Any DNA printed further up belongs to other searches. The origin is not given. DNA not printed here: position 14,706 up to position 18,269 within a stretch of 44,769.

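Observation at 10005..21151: Nine-gene translationally coupled Glt/Nfs-like operon with a non-canonical gene order and no motor genes in view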

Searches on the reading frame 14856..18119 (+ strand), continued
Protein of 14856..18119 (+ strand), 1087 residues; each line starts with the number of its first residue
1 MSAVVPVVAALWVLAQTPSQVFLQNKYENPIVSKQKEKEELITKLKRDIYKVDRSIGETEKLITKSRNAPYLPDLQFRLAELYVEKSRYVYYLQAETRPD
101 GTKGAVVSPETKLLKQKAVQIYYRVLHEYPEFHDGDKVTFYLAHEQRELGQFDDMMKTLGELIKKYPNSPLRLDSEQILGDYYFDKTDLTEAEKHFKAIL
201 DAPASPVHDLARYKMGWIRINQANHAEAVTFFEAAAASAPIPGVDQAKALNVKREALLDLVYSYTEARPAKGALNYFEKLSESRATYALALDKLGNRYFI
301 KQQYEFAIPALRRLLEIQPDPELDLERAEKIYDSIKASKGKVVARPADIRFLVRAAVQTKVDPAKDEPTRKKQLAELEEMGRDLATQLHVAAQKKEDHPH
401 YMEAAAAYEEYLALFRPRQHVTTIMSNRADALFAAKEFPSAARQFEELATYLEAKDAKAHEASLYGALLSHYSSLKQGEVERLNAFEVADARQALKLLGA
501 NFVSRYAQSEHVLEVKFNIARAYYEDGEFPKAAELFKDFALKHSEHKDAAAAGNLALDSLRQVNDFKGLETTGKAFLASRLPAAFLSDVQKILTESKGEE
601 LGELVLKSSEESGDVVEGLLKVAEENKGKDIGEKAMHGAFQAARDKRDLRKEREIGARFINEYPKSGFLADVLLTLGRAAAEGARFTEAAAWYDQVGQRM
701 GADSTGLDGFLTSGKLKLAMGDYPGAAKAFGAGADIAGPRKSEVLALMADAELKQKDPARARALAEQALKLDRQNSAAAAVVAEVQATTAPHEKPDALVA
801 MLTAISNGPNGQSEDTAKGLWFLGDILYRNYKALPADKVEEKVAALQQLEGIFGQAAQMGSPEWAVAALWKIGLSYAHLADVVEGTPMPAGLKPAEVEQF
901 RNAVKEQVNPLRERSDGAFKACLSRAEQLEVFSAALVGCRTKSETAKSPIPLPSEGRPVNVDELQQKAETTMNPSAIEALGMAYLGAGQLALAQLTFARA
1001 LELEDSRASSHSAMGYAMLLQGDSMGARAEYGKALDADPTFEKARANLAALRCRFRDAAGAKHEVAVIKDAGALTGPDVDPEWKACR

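Call 50: list_cluster_members(proteins=[P0122, P0123, P0125, P0128, P0131, P0134, P0145, P0165, P0193, P0237])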
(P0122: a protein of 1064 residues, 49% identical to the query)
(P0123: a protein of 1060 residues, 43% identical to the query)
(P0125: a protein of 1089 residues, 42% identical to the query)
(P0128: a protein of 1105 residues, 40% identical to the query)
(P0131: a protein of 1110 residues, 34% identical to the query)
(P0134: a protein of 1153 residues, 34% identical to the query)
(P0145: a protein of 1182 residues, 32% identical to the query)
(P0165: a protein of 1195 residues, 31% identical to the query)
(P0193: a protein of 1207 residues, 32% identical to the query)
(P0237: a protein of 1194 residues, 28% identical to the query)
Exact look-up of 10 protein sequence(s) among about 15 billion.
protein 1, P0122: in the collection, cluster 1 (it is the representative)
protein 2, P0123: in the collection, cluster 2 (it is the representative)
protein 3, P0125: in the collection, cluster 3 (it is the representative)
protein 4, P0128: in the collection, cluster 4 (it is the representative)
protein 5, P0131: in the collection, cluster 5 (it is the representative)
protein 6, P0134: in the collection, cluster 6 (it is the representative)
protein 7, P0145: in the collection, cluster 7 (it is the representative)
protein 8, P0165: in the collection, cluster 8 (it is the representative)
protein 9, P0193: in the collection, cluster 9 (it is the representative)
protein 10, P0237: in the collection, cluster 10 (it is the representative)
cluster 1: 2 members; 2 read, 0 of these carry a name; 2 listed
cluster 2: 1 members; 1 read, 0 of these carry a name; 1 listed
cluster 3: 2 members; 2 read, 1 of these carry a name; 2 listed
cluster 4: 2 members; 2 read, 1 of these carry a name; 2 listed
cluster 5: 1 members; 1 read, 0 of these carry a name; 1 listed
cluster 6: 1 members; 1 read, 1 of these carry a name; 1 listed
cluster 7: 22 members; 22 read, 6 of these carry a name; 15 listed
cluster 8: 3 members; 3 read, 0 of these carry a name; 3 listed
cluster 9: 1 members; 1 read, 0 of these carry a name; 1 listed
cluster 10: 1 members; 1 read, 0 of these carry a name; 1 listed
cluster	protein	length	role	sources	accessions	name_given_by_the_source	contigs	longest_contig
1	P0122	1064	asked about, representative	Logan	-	-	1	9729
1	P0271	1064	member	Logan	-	-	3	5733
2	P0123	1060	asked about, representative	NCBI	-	-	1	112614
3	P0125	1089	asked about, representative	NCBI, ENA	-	-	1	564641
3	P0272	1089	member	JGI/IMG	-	tetratricopeptide (TPR) repeat protein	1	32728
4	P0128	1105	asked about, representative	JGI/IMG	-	TolA-binding protein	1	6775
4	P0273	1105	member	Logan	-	-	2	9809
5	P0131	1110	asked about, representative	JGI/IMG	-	-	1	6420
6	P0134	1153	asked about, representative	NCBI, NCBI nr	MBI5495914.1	MAG: tetratricopeptide repeat protein [Deltaproteobacteria bacterium] | tetratricopeptide repeat protein [Deltaproteobacteria bacterium]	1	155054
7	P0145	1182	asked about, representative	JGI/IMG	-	tetratricopeptide (TPR) repeat protein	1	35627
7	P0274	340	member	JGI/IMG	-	Flp pilus assembly protein TadD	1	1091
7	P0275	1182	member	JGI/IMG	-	tetratricopeptide (TPR) repeat protein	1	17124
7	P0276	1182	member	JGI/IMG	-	tetratricopeptide (TPR) repeat protein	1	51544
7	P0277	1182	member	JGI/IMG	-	tetratricopeptide (TPR) repeat protein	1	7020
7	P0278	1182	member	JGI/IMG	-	tetratricopeptide (TPR) repeat protein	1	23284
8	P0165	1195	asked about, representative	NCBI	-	-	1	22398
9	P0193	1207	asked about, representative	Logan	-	-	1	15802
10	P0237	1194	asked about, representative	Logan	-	-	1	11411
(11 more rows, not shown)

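Call 57: find_homologous_proteins(query=A2, max_evalue=1e-20)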
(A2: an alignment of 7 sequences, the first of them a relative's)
Query A2 (7 sequences) (1089 aa, profile of the alignment): 338 proteins with E <= 1e-20 among 8000 candidates; the best 120 are listed.
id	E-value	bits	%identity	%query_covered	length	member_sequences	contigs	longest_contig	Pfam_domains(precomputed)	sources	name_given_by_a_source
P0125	0.0e+0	1699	100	100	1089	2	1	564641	PF13431.13,PF23914.2,PF13525.13,PF13414.13,PF13176.13,PF13428.13,PF25064.2,PF14559.13,PF13424.13,PF13432.13,PF13181.13,PF07719.24,PF13174.13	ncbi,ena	-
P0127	0.0e+0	1644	47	98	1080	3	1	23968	PF14559.13,PF13431.13,PF23914.2,PF13525.13,PF13414.13,PF13424.13,PF13432.13,PF13428.13,PF07719.24,PF13174.13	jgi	jgi:tetratricopeptide (TPR) repeat protein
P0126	0.0e+0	1644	43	100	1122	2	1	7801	PF13431.13,PF09976.16,PF23914.2,PF13414.13,PF13176.13,PF13428.13,PF14559.13,PF00515.35,PF12895.14,PF13424.13,PF13432.13,PF13181.13,PF07719.24,PF13174.13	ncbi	-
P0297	0.0e+0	1626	86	100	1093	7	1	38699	PF13431.13,PF09976.16,PF23914.2,PF13525.13,PF13176.13,PF13428.13,PF25064.2,PF14559.13,PF13424.13,PF13432.13,PF13181.13,PF14561.13,PF07719.24,PF13174.13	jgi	jgi:tetratricopeptide (TPR) repeat protein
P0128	0.0e+0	1564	39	97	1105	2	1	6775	PF14559.13,PF24575.2,PF13431.13,PF13424.13,PF13432.13,PF13428.13,PF07719.24,PF13174.13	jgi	jgi:TolA-binding protein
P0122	0.0e+0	1541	38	97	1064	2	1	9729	PF14559.13,PF13431.13,PF00515.35,PF12895.14,PF13176.13,PF13432.13,PF13428.13,PF13181.13,PF07719.24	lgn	-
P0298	0.0e+0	1512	41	99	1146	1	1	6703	PF13431.13,PF23914.2,PF13414.13,PF13176.13,PF13428.13,PF25064.2,PF14559.13,PF00515.35,PF13424.13,PF13432.13,PF13181.13,PF07719.24,PF13174.13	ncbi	-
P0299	0.0e+0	1507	37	64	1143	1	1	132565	PF13431.13,PF23914.2,PF13414.13,PF13176.13,PF13428.13,PF25064.2,PF27336.1,PF14559.13,PF00515.35,PF12895.14,PF13424.13,PF13432.13,PF13181.13,PF07719.24,PF13174.13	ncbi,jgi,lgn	ncbi:MAG TPA: tetratricopeptide repeat protein [Myxococcales bacterium]|jgi:tetratricopeptide (TPR) 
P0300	0.0e+0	1506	47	98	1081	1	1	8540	PF13431.13,PF09976.16,PF13525.13,PF13414.13,PF13176.13,PF13428.13,PF25064.2,PF14559.13,PF00515.35,PF13424.13,PF13432.13,PF13181.13,PF07719.24,PF13174.13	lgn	-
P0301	0.0e+0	1504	41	98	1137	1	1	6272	PF13431.13,PF09976.16,PF23914.2,PF13414.13,PF13176.13,PF13428.13,PF25064.2,PF14559.13,PF00515.35,PF12895.14,PF13424.13,PF13432.13,PF13181.13,PF07719.24,PF13174.13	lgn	-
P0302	0.0e+0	1500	43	100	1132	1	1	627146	PF13431.13,PF09976.16,PF23914.2,PF13414.13,PF13176.13,PF13428.13,PF25064.2,PF07721.21,PF14559.13,PF00515.35,PF12895.14,PF13424.13,PF21033.5,PF13432.13,PF13181.13,PF07719.24,PF13174.13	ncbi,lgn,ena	-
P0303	0.0e+0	1499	73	99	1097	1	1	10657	PF14559.13,PF13431.13,PF00515.35,PF13176.13,PF13432.13,PF13428.13,PF13181.13,PF07719.24,PF13174.13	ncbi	-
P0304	0.0e+0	1495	75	98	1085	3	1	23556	PF14559.13,PF13431.13,PF23914.2,PF13525.13,PF13424.13,PF13432.13,PF13428.13,PF13181.13,PF07719.24,PF13174.13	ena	-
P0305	0.0e+0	1485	72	98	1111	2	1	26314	PF14559.13,PF13431.13,PF23914.2,PF13525.13,PF13432.13,PF13428.13,PF13181.13,PF07719.24,PF13174.13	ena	-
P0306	0.0e+0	1482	43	98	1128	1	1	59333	PF13431.13,PF09976.16,PF23914.2,PF13525.13,PF13414.13,PF13176.13,PF13428.13,PF07721.21,PF14559.13,PF00515.35,PF12895.14,PF13424.13,PF13432.13,PF13181.13,PF07719.24,PF13174.13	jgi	jgi:tetratricopeptide (TPR) repeat protein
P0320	0.0e+0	1398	61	98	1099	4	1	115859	PF14559.13,PF13431.13,PF13525.13,PF13414.13,PF13424.13,PF13432.13,PF13428.13,PF13181.13,PF07719.24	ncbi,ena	-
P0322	0.0e+0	1397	46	97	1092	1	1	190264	PF13431.13,PF09976.16,PF23914.2,PF13525.13,PF13414.13,PF25058.2,PF13176.13,PF13428.13,PF25064.2,PF14559.13,PF00515.35,PF12895.14,PF13424.13,PF13432.13,PF13429.13,PF13181.13,PF24603.2,PF07719.24,PF13174.13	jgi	jgi:cellulose synthase operon protein C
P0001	0.0e+0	1330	41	98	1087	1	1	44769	PF14559.13,PF13431.13,PF13525.13,PF13424.13,PF13432.13,PF13428.13,PF13181.13,PF07719.24,PF13174.13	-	-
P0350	0.0e+0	1279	40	97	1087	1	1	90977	PF14559.13,PF13431.13,PF13525.13,PF00515.35,PF13432.13,PF13428.13,PF13181.13,PF07719.24,PF13174.13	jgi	jgi:tetratricopeptide (TPR) repeat protein/outer membrane protein assembly factor BamD (BamD/ComL fa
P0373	0.0e+0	1220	43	96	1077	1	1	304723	PF13525.13,PF13414.13,PF00515.35,PF13432.13,PF07719.24,PF13174.13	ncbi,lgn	-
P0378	3.2e-289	981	36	98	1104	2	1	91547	PF14559.13,PF24575.2,PF00515.35,PF12895.14,PF13424.13,PF13432.13,PF13428.13,PF13181.13,PF07719.24,PF13174.13,PF13374.13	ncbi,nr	ncbi:MAG: tetratricopeptide repeat protein [Deltaproteobacteria bacterium]|nr:tetratricopeptide repe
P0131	5.3e-283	960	34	95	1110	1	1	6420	PF14559.13,PF23914.2,PF13525.13,PF00515.35,PF13424.13,PF13176.13,PF13432.13,PF13428.13,PF13181.13,PF07719.24,PF13174.13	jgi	-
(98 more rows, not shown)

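Call 58: find_encoding_contigs(protein=P0125, flank=10000, max_places=1)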
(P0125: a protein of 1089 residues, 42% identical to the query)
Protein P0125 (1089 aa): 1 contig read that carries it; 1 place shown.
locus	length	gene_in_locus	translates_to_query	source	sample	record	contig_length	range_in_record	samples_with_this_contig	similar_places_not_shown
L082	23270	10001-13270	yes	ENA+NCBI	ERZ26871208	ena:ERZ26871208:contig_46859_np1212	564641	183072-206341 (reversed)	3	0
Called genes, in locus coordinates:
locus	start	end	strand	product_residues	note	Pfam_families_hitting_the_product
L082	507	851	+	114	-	PF05635:23S_rRNA_IVP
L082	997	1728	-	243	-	-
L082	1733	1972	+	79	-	-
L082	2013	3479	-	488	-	PF05090:HTTM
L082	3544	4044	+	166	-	PF00731:AIRC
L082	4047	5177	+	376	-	PF22660:RS_preATP-grasp-like, PF02222:ATP-grasp, PF17769:PurK_C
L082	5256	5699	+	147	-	-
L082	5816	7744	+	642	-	PF00498:FHA, PF16697:Yop-YscD_cpl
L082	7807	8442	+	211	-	-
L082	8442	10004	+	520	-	-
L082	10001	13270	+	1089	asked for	PF13431:TPR_17 (faint), PF07719:TPR_2 (faint), PF13174:TPR_6 (faint), PF13176:TPR_7 (faint), PF13181:TPR_8 (faint), PF13428:TPR_14 (faint), PF13432:TPR_16 (weak), PF23914:TPR_CcmH_CycH (weak), +5 more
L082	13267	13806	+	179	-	-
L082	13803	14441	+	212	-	-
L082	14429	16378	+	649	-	-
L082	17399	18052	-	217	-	-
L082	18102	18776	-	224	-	-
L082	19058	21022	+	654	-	PF00069:Pkinase, PF07714:PK_Tyr_Ser-Thr, PF14559:TPR_19 (weak), PF23914:TPR_CcmH_CycH (weak), PF13432:TPR_16 (weak), PF14559:TPR_19 (weak), PF13414:TPR_11, PF14559:TPR_19, +14 more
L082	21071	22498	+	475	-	PF16697:Yop-YscD_cpl, PF00498:FHA, PF00158:Sigma54_activat, PF13191:AAA_16 (weak), PF14532:Sigma54_activ_2, PF07728:AAA_5 (weak), PF25601:AAA_lid_14, PF02954:HTH_8 (weak)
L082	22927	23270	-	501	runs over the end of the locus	PF00070:Pyr_redox (faint), PF01266:DAO (weak), PF01494:FAD_binding_3 (weak), PF01593:Amino_oxidase, PF01946:Thi4 (weak), PF03486:HI0933_like (faint), PF07992:Pyr_redox_2 (faint), PF13450:NAD_binding_8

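Call 59: find_encoding_contigs(protein=P0302, flank=10000, max_places=1)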
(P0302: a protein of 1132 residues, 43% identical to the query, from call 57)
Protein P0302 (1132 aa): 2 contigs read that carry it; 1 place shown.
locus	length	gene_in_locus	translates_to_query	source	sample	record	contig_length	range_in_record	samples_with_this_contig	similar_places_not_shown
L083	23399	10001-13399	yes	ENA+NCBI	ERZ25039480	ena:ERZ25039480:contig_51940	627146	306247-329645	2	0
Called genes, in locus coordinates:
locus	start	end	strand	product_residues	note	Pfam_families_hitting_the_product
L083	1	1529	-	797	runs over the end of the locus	PF14522:Cytochrome_C7 (faint), PF00034:Cytochrom_C (faint), PF22113:Mtrc-MtrF_II-IV_dom (faint)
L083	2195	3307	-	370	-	-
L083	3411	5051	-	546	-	PF18884:TSP3_bac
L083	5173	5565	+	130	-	-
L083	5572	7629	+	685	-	PF16697:Yop-YscD_cpl, PF00498:FHA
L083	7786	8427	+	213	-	-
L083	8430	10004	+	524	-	-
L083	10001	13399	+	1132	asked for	PF13176:TPR_7 (faint), PF13431:TPR_17 (faint), PF14559:TPR_19 (faint), PF09976:TPR_21 (faint), PF00515:TPR_1 (faint), PF07719:TPR_2 (faint), PF12895:ANAPC3 (faint), PF13432:TPR_16, +9 more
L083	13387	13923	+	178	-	-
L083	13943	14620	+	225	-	-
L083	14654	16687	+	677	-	-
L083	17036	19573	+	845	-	PF13506:Glyco_transf_21, PF00535:Glycos_transf_2, PF13641:Glyco_tranf_2_3, PF03142:Chitin_synth_2, PF13632:Glyco_trans_2_3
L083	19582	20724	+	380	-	-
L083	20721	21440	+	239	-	-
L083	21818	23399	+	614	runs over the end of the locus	-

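Call 60: find_encoding_contigs(protein=P0378, flank=10000, max_places=1)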
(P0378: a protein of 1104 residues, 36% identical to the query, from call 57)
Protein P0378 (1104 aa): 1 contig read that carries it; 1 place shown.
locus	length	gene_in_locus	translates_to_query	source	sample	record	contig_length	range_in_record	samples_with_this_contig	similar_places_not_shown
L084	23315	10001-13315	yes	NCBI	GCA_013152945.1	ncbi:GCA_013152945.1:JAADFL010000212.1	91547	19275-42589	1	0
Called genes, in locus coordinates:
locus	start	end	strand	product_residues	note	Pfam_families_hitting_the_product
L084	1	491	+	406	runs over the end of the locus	PF04055:Radical_SAM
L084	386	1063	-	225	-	PF01841:Transglut_core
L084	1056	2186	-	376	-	PF00226:DnaJ, PF01556:DnaJ_C, PF15777:Anti-TRAP (faint), PF27659:CHP02642 (faint), PF00684:DnaJ_CXXCXGXG, PF27439:DnaJ_C_2 (weak)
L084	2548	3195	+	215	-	PF01618:MotA_ExbB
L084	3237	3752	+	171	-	PF02472:ExbD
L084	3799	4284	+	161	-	PF02472:ExbD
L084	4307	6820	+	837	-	PF16697:Yop-YscD_cpl, PF00498:FHA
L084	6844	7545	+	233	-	-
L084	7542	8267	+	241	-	-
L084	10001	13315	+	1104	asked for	PF13174:TPR_6 (faint), PF14559:TPR_19 (faint), PF24575:TPR_Slam (faint), PF00515:TPR_1 (faint), PF07719:TPR_2 (faint), PF13181:TPR_8 (faint), PF13424:TPR_12 (faint), PF13428:TPR_14 (faint), +3 more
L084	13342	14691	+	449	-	-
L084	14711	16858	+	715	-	-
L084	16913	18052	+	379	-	-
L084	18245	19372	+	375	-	PF01041:DegT_DnrJ_EryC1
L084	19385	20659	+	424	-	-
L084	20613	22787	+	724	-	-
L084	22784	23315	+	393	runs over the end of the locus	PF03706:LPG_synthase_TM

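Call 61: search_protein_families(library=ncbifam, proteins=[L047:2376-4811:-], max_evalue=0.01)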
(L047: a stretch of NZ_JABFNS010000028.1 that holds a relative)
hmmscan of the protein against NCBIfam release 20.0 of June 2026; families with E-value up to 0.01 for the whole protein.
L047:2376-4811:- (812 aa): 4 families
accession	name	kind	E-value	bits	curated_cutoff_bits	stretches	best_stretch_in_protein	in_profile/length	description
NF052342.1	hydrazine_BC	exception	4.4e-05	21.9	1250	1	508-540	346-378/690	hydrazine synthase subunit beta-gamma fusion subunit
NF052340.1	hydrazine_beta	equivalog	0.0016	17.5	560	0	509-536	341-368/372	hydrazine synthase subunit beta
TIGR03866.1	PQQ_ABC_repeats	subfamily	0.0059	15.7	287.3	0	507-541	80-116/310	PQQ-dependent catabolism-associated beta-propeller protein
TIGR02276.1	beta_rpt_yvtn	repeat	0.0086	16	27.85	0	189-215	1-27/42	beta-propeller repeat protein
